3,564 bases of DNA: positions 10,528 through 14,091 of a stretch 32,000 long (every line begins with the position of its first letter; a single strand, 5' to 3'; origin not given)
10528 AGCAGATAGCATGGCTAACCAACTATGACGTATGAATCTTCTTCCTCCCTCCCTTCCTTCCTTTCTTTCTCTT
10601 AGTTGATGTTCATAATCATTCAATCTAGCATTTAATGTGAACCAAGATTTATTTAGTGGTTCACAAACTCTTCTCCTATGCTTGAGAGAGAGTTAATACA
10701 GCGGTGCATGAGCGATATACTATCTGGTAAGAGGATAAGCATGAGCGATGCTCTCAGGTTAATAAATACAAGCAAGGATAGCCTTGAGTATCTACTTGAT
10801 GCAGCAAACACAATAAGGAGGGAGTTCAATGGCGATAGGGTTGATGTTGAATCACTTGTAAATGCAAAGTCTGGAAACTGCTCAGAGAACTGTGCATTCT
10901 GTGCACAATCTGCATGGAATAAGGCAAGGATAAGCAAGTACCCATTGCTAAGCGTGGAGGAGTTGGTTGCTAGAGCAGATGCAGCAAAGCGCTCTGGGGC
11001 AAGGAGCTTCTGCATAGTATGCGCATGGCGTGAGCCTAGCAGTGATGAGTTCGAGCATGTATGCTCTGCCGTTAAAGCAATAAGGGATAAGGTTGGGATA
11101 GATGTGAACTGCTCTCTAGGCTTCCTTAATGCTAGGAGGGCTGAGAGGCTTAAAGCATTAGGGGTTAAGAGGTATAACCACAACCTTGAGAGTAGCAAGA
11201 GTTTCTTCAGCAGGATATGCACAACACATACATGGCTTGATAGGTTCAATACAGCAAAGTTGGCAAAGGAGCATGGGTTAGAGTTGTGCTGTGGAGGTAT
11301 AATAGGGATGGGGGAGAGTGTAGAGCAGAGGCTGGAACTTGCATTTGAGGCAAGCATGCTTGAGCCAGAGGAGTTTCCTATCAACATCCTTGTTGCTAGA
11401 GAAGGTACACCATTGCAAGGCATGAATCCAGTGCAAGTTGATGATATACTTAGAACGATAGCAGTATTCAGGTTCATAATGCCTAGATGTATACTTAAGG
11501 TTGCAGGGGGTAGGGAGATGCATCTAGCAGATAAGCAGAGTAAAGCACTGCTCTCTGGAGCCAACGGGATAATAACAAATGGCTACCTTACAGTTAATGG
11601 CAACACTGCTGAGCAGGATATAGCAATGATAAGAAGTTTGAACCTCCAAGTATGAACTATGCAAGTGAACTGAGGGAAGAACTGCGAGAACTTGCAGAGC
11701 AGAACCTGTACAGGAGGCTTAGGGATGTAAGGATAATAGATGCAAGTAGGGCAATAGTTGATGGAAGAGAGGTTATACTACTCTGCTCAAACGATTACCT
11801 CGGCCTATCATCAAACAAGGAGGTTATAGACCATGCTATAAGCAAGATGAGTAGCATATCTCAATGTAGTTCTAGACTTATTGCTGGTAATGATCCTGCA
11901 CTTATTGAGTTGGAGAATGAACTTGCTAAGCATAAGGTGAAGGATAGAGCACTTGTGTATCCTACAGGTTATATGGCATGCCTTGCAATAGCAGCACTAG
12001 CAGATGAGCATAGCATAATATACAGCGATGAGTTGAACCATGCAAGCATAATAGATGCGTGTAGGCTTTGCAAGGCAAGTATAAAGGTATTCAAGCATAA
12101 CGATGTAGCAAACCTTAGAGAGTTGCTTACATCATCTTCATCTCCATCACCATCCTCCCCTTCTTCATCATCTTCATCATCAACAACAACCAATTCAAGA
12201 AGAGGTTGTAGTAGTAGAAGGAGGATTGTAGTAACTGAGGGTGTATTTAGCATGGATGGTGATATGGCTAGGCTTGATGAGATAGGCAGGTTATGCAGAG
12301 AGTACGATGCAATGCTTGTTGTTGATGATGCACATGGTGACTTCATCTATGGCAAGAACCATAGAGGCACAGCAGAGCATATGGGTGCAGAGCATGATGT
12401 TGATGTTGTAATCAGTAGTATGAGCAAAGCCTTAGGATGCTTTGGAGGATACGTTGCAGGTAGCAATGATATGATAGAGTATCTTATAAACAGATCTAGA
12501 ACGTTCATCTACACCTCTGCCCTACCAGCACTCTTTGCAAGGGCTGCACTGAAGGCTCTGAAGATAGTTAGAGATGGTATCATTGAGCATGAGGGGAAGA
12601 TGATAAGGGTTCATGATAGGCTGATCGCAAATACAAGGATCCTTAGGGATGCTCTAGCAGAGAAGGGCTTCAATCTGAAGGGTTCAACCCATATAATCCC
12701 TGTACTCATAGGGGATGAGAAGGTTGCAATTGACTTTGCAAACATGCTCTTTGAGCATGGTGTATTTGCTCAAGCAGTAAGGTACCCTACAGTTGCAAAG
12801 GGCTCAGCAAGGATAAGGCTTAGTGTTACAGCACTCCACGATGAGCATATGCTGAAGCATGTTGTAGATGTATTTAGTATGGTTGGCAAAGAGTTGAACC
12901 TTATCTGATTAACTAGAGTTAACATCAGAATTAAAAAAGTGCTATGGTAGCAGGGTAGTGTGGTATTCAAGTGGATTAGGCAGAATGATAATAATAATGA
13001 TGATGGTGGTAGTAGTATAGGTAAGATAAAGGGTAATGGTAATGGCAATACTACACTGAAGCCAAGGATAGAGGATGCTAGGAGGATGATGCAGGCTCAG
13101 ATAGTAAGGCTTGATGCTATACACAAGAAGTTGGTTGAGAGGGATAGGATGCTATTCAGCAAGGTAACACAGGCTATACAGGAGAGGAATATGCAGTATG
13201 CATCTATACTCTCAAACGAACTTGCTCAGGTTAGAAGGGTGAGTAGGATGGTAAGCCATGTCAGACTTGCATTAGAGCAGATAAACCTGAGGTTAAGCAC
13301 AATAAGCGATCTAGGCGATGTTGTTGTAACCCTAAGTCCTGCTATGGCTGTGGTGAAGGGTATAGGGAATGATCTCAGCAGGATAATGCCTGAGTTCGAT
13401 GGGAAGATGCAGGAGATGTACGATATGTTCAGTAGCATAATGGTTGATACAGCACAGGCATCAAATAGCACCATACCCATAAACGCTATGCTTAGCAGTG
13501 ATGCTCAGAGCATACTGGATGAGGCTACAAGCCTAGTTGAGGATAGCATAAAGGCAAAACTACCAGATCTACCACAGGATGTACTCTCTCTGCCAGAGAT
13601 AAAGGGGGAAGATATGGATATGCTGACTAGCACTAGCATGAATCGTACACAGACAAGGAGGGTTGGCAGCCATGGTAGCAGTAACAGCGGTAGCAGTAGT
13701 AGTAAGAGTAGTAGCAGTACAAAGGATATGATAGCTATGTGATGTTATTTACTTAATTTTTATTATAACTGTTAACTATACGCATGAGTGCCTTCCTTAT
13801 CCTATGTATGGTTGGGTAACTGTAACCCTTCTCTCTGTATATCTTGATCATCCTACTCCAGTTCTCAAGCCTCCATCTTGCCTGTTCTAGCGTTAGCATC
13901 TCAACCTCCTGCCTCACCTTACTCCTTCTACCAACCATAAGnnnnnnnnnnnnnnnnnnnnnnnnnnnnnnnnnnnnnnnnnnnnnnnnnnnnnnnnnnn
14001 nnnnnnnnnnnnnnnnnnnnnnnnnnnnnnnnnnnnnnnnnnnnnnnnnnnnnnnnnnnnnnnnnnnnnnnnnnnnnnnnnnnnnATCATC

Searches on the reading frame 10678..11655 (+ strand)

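Call 41: search_protein_families(library=pfam, proteins=[window:10678-11655:+], max_evalue=0.001)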
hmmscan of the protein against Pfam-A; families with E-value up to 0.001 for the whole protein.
window:10678-11655:+ (325 aa): 2 families
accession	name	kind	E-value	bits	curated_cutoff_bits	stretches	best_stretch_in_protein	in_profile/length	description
PF06968.18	BATS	-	1.1e-22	80.4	22.2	1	234-324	1-88/88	Biotin and Thiamin Synthesis associated domain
PF04055.27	Radical_SAM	-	5.8e-20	72.6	29.5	1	66-222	5-163/166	Radical SAM superfamily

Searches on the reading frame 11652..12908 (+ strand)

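Call 41: search_protein_families(library=pfam, proteins=[window:11652-12908:+], max_evalue=0.001)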
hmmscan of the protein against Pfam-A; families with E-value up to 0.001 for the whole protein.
window:11652-12908:+ (418 aa): 1 family
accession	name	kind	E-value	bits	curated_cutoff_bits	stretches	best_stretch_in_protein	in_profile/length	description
PF00155.27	Aminotran_1_2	-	3.6e-56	191.3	19.7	1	40-407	2-360/361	Aminotransferase class I and II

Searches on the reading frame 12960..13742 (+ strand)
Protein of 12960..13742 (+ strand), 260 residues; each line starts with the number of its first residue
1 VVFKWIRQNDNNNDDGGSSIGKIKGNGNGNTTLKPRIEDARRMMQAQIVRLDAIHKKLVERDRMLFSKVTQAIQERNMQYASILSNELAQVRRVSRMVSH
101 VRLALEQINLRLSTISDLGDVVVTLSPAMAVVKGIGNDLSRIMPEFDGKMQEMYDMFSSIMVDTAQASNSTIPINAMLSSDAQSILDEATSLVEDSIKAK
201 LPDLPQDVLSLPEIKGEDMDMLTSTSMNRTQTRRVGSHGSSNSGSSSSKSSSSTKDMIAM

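Call 8: search_protein_families(library=pfam, proteins=[window:12960-13742:+], max_evalue=0.01)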
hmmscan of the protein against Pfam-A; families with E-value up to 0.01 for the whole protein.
window:12960-13742:+ (260 aa): 1 family
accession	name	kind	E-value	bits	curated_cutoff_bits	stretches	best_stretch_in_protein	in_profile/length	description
PF03357.26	Snf7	-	0.00024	21.3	27.3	1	40-207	2-169/171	Snf7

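Call 36: search_protein_families(library=ncbifam, proteins=[window:12960-13742:+], max_evalue=0.01)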
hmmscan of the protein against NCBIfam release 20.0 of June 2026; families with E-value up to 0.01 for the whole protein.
window:12960-13742:+ (260 aa): 3 families
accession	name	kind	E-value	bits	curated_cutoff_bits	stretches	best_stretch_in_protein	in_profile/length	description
NF041005.1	cell_div_CdvB1_B2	equivalog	3.1e-40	137.9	350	1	10-209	10-208/212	cell division protein CdvB1/B2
NF041008.1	cell_div_CdvB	equivalog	1e-25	91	370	1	41-208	29-195/260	cell division protein CdvB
NF041009.1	cell_div_CdvB3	equivalog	2.9e-07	30.4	170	1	47-200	16-160/164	cell division protein CdvB3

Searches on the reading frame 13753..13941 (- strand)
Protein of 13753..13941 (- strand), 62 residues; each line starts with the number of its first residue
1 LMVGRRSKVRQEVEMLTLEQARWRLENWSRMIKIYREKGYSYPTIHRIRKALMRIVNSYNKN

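Call 72: predict_structure(alignment_id=A3)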
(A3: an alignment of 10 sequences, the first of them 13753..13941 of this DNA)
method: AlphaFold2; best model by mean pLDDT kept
length: 62 residues; sequences in the alignment: 10
mean_pLDDT: 83.8   pTM: 0.64
mean pLDDT of the five models: 83.8, 82.0, 81.6, 81.5, 80.0
residues with pLDDT >= 90: 37; 70-90: 15; 50-70: 7; < 50: 3
segments of 3 or more residues with pLDDT < 50: 1-3
pLDDT, mean of each block of 10 residues (from residue 1): 57 83 94 93 92 88 67
secondary structure, 60 per line:
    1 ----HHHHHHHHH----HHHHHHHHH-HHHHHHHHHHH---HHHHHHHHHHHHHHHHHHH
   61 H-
elements in order: H5-13 H18-26 H28-38 H42-61

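Call 76: fold_search(model_id=the predicted structure, library=pdb)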
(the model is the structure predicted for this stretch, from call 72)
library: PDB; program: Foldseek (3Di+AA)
matches with E <= 10: 35; with E <= 0.001: 0
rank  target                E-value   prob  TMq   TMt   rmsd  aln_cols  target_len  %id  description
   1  4v8a_A2               3.0e+00  0.38  0.58  0.53   4.8        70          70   13  The structure of thermorubin in complex with the 70S ribosome from Thermus thermophilus. (released 2014-07-09)
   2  4mwz_A                3.6e+00  0.47  0.56  0.15   2.2        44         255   16  Crystal structure of N-methyl transferase from Plasmodium vivax complexed with S-adenosyl methionine, phosphate and am (released 2014-10-01)
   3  4iv0_B                4.1e+00  0.41  0.55  0.15   2.3        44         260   16  Crystal structure of N-methyl transferase from Plasmodium vivax complexed with S-adenosyl methionine and phosphate (released 2014-02-19)
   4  3sjr_D                4.1e+00  0.13  0.47  0.30   9.5        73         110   15  Crystal structure of conserved unkown function protein CV_1783 from Chromobacterium violaceum ATCC 12472 (released 2011-07-06)
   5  6he1_A                4.6e+00  0.16  0.50  0.09  13.5        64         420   16  Pseudomonas aeruginosa Seryl-tRNA Synthetase in Complex with 5'-O-(N-(L-seryl)-sulfamoyl)N3-methyluridine (released 2019-12-04)
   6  6en2_A                4.6e+00  0.15  0.50  0.13   4.4        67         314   18  Structure of the Tn1549 transposon Integrase (aa 82-397, R225K) in complex with a circular intermediate DNA (CI6b-DNA) (released 2018-04-04)
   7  8spe_K                4.6e+00  0.13  0.43  0.40   4.8        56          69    4  Crystal structure of Bax core domain BH3-groove dimer - tetrameric fraction P31 (released 2023-12-27)
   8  6woo_h                4.6e+00  0.12  0.40  0.25   5.9        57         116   19  CryoEM structure of yeast 80S ribosome with Met-tRNAiMet, eIF5B, and GDP (released 2020-09-23)
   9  4iv0_A                5.2e+00  0.35  0.55  0.15   2.3        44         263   16  Crystal structure of N-methyl transferase from Plasmodium vivax complexed with S-adenosyl methionine and phosphate (released 2014-02-19)
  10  7n32_p                5.9e+00  0.23  0.52  0.09   3.1        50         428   14  protofilaments of microtubule doublets bound to outer-arm dynein (released 2021-09-29)
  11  3sjr_B                6.3e+00  0.08  0.45  0.26  10.5        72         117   10  Crystal structure of conserved unkown function protein CV_1783 from Chromobacterium violaceum ATCC 12472 (released 2011-07-06)
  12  6hdz_A                6.3e+00  0.03  0.23  0.08  13.1        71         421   18  Pseudomonas aeruginosa Seryl-tRNA Synthetase in Complex with 5'-O-(N-(L-seryl)-Sulfamoyl)uridine (released 2019-12-04)
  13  9f6t_B                6.7e+00  0.21  0.52  0.09   3.0        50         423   16  cryoEM structure of Asgard tubulin heterodimer AtubA/B with GTP (released 2025-04-02)
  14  7n32_d                6.7e+00  0.21  0.53  0.09   3.1        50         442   14  protofilaments of microtubule doublets bound to outer-arm dynein (released 2021-09-29)
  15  1skv_A                6.7e+00  0.04  0.28  0.27  10.3        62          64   19  Crystal Structure of D-63 from Sulfolobus Spindle Virus 1 (released 2004-07-13)
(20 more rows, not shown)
